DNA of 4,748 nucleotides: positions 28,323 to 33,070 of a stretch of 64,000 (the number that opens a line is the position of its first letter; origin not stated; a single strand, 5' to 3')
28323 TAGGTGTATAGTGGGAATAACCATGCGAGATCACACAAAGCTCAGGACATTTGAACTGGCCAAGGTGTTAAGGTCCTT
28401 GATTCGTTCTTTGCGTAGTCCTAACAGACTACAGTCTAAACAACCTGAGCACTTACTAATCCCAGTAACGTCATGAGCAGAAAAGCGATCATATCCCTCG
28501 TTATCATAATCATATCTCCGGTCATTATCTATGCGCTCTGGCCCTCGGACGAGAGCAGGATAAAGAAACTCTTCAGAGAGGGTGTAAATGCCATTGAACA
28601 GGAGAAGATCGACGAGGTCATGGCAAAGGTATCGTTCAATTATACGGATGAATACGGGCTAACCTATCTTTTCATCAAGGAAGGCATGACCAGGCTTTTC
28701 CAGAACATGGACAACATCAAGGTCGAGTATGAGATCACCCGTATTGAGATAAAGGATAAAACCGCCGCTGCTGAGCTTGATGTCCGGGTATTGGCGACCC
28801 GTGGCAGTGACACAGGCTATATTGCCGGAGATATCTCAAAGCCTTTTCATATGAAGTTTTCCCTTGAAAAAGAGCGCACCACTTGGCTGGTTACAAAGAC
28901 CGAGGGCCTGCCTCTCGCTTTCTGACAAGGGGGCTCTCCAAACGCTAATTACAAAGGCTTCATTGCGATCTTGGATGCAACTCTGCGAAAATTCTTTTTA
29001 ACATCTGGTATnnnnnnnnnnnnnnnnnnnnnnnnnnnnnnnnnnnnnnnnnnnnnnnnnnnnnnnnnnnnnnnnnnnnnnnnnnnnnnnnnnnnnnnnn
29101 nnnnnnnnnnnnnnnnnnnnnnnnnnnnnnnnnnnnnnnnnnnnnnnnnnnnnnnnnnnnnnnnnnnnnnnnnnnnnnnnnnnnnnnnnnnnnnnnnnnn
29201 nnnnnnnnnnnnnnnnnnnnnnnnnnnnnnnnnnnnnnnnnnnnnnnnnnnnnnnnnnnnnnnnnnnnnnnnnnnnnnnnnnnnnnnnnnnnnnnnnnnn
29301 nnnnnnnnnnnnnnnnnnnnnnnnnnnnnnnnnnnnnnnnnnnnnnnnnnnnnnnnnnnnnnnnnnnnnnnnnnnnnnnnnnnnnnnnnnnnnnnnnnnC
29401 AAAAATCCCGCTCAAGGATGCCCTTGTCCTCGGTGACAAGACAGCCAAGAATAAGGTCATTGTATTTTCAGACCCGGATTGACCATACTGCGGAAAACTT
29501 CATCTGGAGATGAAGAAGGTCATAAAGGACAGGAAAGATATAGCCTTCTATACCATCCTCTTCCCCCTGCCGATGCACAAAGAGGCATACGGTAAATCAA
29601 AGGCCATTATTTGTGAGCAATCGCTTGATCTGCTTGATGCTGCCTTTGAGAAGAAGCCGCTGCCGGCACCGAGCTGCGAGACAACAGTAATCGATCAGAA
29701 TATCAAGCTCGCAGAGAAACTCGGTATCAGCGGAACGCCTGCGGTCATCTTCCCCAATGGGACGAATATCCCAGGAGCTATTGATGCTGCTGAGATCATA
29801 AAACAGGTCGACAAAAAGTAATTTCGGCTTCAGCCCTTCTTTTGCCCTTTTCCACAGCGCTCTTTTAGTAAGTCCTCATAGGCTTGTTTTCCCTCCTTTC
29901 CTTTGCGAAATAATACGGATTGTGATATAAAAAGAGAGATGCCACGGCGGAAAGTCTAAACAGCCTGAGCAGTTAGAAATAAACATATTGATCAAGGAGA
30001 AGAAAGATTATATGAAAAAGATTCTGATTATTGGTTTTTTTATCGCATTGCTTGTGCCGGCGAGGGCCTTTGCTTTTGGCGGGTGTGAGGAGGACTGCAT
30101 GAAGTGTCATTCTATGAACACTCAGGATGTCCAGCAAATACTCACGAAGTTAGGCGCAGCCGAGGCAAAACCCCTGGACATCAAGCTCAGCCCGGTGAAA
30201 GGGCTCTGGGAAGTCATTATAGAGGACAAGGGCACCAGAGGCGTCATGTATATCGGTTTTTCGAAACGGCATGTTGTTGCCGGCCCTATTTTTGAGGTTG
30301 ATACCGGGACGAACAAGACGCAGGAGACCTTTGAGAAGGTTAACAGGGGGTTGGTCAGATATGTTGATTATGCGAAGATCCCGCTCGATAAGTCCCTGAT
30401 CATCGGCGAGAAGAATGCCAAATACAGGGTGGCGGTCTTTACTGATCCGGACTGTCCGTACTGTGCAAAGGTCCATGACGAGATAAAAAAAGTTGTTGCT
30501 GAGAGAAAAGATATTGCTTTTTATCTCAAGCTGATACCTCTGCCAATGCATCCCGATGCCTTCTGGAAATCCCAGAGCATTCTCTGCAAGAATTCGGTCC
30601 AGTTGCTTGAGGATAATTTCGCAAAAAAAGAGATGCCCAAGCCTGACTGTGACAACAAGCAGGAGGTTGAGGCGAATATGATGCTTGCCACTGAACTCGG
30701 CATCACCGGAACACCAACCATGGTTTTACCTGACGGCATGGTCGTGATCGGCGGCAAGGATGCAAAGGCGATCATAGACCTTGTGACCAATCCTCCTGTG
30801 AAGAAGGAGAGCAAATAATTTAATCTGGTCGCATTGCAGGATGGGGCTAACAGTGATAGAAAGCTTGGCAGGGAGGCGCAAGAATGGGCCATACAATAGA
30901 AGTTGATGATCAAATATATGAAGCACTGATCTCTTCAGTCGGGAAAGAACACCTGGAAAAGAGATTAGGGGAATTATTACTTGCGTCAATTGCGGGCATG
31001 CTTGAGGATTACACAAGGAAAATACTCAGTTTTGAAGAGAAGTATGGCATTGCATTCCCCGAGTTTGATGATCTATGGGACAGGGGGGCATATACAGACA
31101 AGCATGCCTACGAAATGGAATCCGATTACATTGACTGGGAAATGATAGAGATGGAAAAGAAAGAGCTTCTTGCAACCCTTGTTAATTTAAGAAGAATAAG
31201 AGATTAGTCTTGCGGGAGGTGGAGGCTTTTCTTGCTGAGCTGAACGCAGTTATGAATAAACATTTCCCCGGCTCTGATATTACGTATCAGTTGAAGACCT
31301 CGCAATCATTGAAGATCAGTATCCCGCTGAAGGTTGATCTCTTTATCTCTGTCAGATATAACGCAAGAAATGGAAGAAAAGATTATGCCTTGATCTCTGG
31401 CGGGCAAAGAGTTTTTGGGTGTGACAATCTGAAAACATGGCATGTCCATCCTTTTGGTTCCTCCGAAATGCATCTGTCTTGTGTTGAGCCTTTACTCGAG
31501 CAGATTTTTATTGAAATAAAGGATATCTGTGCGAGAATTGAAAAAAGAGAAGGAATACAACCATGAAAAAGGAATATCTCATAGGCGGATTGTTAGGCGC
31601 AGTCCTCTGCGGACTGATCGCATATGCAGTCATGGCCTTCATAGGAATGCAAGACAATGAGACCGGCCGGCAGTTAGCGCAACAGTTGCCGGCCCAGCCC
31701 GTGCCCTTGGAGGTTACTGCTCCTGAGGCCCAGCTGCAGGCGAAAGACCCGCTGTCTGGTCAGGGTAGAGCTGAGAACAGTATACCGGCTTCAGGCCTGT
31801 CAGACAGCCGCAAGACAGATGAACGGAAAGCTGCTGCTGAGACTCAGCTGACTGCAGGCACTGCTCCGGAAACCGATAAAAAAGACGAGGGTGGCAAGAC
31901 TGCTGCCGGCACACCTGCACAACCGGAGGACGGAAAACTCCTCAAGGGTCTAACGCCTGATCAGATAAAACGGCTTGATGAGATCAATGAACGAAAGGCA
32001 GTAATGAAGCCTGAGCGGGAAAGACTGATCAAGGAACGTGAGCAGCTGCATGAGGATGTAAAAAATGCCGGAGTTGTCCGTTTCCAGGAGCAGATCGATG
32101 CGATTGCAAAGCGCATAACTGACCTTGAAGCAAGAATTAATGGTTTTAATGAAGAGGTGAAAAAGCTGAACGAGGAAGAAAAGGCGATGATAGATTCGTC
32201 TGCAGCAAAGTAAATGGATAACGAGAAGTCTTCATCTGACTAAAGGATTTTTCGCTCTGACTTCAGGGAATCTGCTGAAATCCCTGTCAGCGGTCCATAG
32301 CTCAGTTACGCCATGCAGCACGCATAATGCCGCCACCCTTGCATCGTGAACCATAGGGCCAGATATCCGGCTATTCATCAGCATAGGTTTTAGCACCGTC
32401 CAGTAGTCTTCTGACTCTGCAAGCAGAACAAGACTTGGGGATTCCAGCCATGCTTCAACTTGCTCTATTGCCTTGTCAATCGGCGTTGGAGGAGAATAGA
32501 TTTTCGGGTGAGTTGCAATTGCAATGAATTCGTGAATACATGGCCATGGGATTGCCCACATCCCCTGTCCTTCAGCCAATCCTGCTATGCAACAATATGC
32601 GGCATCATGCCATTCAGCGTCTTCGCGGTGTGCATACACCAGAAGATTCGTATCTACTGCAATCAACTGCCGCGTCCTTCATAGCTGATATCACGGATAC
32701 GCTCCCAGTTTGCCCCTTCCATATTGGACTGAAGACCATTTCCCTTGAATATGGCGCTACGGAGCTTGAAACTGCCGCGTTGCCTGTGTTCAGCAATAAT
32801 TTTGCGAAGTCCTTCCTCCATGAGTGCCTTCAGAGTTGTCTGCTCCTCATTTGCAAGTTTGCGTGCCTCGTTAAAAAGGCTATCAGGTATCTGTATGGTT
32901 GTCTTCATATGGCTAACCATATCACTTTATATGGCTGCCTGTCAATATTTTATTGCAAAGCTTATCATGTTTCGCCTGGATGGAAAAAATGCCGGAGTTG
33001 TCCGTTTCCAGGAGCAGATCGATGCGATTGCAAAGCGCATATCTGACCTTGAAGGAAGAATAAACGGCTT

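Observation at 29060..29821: In-frame TGA at the first Cys of the CxxC motif of a DsbC/G-like isomerase: predicted selenoprotein with a Cys paralogue next door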

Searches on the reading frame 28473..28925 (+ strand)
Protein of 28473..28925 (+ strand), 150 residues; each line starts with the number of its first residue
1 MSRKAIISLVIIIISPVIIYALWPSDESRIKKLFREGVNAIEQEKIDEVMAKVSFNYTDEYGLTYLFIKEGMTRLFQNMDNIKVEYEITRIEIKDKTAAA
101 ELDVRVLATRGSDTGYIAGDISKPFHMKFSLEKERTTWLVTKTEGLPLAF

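Call 8: search_protein_families(library=pfam, proteins=[window:28473-28925:+])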
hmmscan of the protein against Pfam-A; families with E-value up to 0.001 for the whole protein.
window:28473-28925:+ (150 aa): 0 families

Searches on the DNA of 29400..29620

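Call 69: search_rna_families(source=window, start=29400, end=29620, threshold=evalue, max_evalue=10)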
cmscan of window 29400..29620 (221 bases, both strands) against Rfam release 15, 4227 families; matches with E-value up to 10: 3.
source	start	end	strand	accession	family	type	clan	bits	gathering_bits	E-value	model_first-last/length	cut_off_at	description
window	29505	29566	-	RF03778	mir-483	Gene; miRNA;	-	16.5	60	1.1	1-75/75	no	mir-483 microRNA precursor family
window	29429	29510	-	RF02510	PYLIS_3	Cis-reg;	-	16.1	38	0.25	1-100/100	no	Pyrrolysine insertion sequence mttB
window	29504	29577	-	RF01918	mir-1249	Gene; miRNA;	-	13.2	83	3.9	1-75/75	no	mir-1249 microRNA precursor family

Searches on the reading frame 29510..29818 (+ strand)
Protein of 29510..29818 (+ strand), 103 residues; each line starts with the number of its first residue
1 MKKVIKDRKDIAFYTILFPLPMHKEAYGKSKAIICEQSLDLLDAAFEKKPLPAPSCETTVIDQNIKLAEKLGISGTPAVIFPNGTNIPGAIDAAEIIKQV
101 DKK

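Call 52: list_cluster_members(proteins=[P0012, window:29510-29818:+, P0073])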
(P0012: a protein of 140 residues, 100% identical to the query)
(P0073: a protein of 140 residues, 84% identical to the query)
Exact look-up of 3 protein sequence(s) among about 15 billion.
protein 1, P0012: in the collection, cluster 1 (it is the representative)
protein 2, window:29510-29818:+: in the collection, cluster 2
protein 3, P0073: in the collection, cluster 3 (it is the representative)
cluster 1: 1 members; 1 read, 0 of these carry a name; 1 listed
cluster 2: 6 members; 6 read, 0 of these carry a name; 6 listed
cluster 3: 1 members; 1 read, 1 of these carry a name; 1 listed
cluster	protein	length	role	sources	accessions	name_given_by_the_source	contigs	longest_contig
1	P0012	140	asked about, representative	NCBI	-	-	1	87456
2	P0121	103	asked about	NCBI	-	-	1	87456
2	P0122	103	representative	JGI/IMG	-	-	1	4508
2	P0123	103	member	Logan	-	-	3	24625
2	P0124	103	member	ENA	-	-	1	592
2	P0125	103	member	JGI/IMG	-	-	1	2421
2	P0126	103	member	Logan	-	-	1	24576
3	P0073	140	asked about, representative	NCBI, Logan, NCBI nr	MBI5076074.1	MAG: hypothetical protein HZB62_13025 [Nitrospirae bacterium] | hypothetical protein [Nitrospirota bacterium]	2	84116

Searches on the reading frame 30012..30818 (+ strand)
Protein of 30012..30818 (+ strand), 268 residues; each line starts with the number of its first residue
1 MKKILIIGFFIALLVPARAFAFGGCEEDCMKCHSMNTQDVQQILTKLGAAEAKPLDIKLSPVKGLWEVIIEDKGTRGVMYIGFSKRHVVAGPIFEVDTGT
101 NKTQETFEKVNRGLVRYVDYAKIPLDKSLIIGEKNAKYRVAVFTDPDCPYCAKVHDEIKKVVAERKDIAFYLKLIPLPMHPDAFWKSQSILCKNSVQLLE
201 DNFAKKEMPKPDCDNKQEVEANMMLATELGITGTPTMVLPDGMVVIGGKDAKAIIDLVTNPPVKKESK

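Call 8: search_protein_families(library=pfam, proteins=[window:30012-30818:+])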
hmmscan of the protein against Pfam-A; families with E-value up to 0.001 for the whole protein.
window:30012-30818:+ (268 aa): 6 families
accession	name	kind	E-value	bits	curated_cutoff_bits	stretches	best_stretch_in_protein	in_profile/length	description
PF13098.12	Thioredoxin_2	-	2.3e-17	63.7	27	1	133-252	2-98/104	Thioredoxin-like domain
PF13462.12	Thioredoxin_4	-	6.1e-10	40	23.2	1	127-192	4-71/165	Thioredoxin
PF10411.14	DsbC_N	-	7.4e-09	35.5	25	1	37-103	7-69/70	Disulfide bond isomerase protein N-terminal domain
PF01323.26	DSBA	-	1.8e-08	34.9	25.6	0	214-251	147-183/191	DSBA-like thioredoxin domain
PF13192.12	Thioredoxin_3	-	0.00033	21.1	24.8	0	140-166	3-28/76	Thioredoxin domain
PF13743.12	Thioredoxin_5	-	0.00073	19.7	27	0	142-177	2-36/186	Thioredoxin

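Call 9: search_protein_families(library=ncbifam, proteins=[window:30012-30818:+])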
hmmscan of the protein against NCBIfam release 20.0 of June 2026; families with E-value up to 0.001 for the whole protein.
window:30012-30818:+ (268 aa): 4 families
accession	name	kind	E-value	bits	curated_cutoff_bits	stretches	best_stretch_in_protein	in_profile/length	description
NF008129.0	PRK10877.1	equivalog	3.8e-23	82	215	1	37-258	23-227/237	bifunctional protein-disulfide isomerase/oxidoreductase DsbC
NF008657.0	PRK11657.1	equivalog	2.2e-11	43.5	124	1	69-239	51-225/251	thiol:disulfide interchange protein DsbG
TIGR00411.1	redox_disulf_1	equivalog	3e-08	33.6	92.75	0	140-169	3-32/82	MJ0307 family thioredoxin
NF052402.1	ThlOxiredEpsilon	equivalog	8.4e-08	32.1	370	1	81-202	69-197/236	bifunctional thiol oxidoreductase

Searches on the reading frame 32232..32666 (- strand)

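Call 54: search_protein_families(library=pfam, proteins=[window:32232-32666:-], max_evalue=0.001)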
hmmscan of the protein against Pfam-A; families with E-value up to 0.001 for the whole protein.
window:32232-32666:- (144 aa): 1 family
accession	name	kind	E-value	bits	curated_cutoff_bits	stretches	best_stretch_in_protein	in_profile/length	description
PF01850.27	PIN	-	2.4e-09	38.3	23.6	1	2-134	1-118/120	PIN domain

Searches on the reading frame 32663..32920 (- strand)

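Call 54: search_protein_families(library=pfam, proteins=[window:32663-32920:-], max_evalue=0.001)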
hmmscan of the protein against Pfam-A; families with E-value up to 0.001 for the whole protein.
window:32663-32920:- (85 aa): 1 family
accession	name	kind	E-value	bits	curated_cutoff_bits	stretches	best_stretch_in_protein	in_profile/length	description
PF09957.15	VapB_antitoxin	-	1.3e-07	31.8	23.4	1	5-48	1-42/47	Bacterial antitoxin of type II TA system, VapB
